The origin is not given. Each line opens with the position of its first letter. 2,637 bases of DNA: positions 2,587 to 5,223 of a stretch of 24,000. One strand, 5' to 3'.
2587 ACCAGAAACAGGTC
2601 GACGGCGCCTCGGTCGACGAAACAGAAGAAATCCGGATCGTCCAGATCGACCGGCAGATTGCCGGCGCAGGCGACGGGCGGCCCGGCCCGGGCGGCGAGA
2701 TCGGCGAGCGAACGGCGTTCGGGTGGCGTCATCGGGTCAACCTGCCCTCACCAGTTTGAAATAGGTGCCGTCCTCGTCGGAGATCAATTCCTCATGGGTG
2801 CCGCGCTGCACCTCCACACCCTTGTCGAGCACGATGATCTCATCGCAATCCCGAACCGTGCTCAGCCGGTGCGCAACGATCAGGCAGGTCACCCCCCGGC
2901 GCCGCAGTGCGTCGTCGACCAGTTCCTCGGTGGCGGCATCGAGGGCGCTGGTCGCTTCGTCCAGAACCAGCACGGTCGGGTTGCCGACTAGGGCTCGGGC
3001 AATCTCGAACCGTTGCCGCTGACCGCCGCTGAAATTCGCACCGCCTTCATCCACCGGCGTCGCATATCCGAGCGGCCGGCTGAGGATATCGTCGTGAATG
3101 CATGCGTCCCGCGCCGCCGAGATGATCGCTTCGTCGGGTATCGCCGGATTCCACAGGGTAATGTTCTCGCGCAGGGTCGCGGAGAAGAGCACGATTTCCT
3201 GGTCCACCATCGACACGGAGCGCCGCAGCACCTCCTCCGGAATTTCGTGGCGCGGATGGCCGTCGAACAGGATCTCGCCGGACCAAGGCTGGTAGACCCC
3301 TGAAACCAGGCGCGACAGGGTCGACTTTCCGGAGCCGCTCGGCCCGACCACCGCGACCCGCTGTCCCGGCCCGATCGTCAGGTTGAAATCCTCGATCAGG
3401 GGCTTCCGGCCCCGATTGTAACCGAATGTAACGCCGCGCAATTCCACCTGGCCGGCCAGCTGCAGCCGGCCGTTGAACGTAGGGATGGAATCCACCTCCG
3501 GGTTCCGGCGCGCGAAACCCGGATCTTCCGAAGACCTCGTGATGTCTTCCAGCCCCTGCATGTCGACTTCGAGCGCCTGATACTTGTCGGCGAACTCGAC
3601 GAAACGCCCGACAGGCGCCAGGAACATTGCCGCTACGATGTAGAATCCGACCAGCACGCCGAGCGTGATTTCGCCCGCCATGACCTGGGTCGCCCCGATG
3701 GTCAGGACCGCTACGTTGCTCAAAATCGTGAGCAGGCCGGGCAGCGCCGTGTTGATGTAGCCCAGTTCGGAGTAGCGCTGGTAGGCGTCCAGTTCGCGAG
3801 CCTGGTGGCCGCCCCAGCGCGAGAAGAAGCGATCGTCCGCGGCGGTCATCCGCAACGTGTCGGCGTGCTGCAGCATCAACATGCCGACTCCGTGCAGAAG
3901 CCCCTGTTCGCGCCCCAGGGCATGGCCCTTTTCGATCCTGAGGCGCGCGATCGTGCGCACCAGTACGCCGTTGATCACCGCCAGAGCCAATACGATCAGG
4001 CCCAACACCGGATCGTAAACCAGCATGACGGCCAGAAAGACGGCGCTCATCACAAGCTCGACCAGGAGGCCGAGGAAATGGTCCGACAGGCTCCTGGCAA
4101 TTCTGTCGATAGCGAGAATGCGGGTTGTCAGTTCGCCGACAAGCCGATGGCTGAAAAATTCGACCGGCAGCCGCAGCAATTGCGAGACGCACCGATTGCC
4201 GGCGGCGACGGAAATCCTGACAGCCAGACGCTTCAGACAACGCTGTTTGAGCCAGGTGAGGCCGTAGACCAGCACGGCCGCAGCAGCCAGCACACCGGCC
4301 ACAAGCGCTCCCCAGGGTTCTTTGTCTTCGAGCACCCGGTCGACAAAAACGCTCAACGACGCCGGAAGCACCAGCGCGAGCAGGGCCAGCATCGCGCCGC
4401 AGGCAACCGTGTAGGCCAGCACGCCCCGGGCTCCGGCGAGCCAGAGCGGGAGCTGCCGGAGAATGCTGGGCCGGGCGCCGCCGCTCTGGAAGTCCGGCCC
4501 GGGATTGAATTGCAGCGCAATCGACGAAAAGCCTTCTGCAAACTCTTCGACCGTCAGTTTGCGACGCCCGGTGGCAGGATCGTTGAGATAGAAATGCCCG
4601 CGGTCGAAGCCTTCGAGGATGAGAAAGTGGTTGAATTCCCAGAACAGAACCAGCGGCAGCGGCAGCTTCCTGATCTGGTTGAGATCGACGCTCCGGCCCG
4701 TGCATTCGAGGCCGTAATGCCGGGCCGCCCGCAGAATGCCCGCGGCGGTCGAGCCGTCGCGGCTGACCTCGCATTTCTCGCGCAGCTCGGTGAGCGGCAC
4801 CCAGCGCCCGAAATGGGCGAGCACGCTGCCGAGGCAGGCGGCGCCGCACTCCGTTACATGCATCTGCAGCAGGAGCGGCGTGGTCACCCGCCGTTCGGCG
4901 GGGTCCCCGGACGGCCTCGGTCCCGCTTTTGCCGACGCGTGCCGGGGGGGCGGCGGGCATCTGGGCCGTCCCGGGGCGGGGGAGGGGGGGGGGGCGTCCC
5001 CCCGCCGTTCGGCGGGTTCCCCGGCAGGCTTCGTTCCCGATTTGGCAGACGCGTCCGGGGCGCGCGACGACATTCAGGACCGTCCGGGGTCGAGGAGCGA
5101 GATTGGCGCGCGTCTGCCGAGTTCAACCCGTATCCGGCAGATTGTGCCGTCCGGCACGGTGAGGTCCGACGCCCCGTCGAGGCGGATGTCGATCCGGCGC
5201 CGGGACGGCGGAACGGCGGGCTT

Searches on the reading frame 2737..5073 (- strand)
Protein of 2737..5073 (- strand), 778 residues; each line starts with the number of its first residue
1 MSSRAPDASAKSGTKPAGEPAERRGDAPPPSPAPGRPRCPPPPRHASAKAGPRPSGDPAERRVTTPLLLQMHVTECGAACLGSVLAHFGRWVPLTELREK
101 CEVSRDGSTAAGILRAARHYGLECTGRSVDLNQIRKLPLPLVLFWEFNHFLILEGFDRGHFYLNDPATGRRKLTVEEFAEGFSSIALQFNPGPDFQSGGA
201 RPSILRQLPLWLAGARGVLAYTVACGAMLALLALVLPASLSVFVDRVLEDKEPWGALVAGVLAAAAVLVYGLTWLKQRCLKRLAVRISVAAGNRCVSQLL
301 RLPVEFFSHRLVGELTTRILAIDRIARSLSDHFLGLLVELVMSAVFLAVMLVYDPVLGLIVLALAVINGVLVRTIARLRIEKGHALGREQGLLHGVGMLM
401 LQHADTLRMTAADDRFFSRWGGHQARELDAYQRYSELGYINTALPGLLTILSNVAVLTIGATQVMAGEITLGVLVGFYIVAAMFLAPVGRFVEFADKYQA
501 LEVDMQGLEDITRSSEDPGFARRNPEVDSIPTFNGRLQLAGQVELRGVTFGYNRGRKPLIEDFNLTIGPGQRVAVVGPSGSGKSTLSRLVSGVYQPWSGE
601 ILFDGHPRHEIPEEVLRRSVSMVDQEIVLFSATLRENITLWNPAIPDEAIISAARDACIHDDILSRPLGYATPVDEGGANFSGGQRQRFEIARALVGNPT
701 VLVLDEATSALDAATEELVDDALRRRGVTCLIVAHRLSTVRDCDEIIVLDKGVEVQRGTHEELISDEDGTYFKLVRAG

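Call 7: search_protein_families(library=ncbifam, proteins=[window:2737-5073:-], max_evalue=0.01)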
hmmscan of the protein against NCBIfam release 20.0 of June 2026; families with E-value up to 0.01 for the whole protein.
window:2737-5073:- (778 aa): 189 families (the best 25 are shown)
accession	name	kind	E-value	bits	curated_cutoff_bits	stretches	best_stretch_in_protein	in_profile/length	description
TIGR03796.1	NHLM_micro_ABC1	equivalog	4.1e-262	871.5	853.3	1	65-776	2-710/710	NHLP family bacteriocin export ABC transporter peptidase/permease/ATPase subunit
TIGR01846.1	type_I_sec_HlyB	subfamily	6.3e-118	394.9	725.55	1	85-775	9-689/694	type I secretion system permease/ATPase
TIGR03797.1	NHLM_micro_ABC2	equivalog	4.8e-113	379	709.4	1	156-776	79-683/686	NHLP bacteriocin export ABC transporter permease/ATPase subunit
TIGR03375.1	type_I_sec_LssB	subfamily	1.4e-96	324.4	693.1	1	79-765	5-690/696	type I secretion system permease/ATPase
TIGR01193.1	bacteriocin_ABC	subfamily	1.2e-88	298.4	523.85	1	72-775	3-706/708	peptide cleavage/export ABC transporter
TIGR00958.1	3a01208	subfamily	6e-87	292.6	874.6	1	272-775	217-711/711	antigen peptide transporter 2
TIGR02203.1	MsbA_lipidA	equivalog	8e-86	288.7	602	1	266-775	64-566/572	lipid A export permease/ATP-binding protein MsbA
TIGR02204.1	MsbA_rel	hypoth_equivalog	7.3e-80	269.2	780.4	1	205-776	6-573/576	ABC transporter, permease/ATP-binding protein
NF052233.1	CphA_assoc_ABC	equivalog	5.2e-77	259.8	880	1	259-777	233-742/766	cyanophycin metabolism-associated ABC transporter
NF010178.0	PRK13657.1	equivalog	7.4e-73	245.9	733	1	449-777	250-569/588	glucan ABC transporter ATP-binding protein/ permease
TIGR01842.1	type_I_sec_PrtD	subfamily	1.7e-70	238.1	510.15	1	216-764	5-541/544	type I secretion system permease/ATPase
NF045513.1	HepA_fam_ABC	equivalog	1.4e-69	235.1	725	1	259-767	98-599/610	heterocyst formation ABC transporter subunit HepA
TIGR02857.1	CydD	equivalog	1.1e-63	216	435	2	494-749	280-529/529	thiol reductant ABC exporter subunit CydD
NF008381.0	PRK11176.1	equivalog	3.4e-63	213.9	867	1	268-775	76-576/582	lipid A ABC transporter ATP-binding protein/permease MsbA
TIGR01192.1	chvA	subfamily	1.1e-61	209.2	585.4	1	276-777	76-569/585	glucan export ABC transporter ATP-binding protein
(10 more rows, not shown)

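Call 13: search_protein_families(library=pfam, proteins=[window:2737-5073:-], max_evalue=0.01)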
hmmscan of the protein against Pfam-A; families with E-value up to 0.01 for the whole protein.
window:2737-5073:- (778 aa): 7 families
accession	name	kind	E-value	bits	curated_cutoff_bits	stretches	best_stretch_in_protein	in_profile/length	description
PF03412.21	Peptidase_C39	-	1.2e-31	109.8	22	1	66-192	3-131/133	Peptidase C39 family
PF00005.33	ABC_tran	-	6.7e-31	108.2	25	1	561-709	2-137/137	ABC transporter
PF00664.28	ABC_membrane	-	3e-23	83.3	28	1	222-488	4-274/274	ABC transporter transmembrane region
PF13191.12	AAA_16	-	9.7e-05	23.4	32.6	1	571-726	25-159/167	AAA ATPase domain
PF02463.25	SMC_N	-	0.00073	19.5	40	0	681-749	137-211/220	RecF/RecN/SMC N terminal domain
PF13529.12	Peptidase_C39_2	-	0.0018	19.3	24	0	67-167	5-143/143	Peptidase_C39 like family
PF13401.12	AAA_22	-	0.0076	17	27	0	573-590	8-25/130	AAA domain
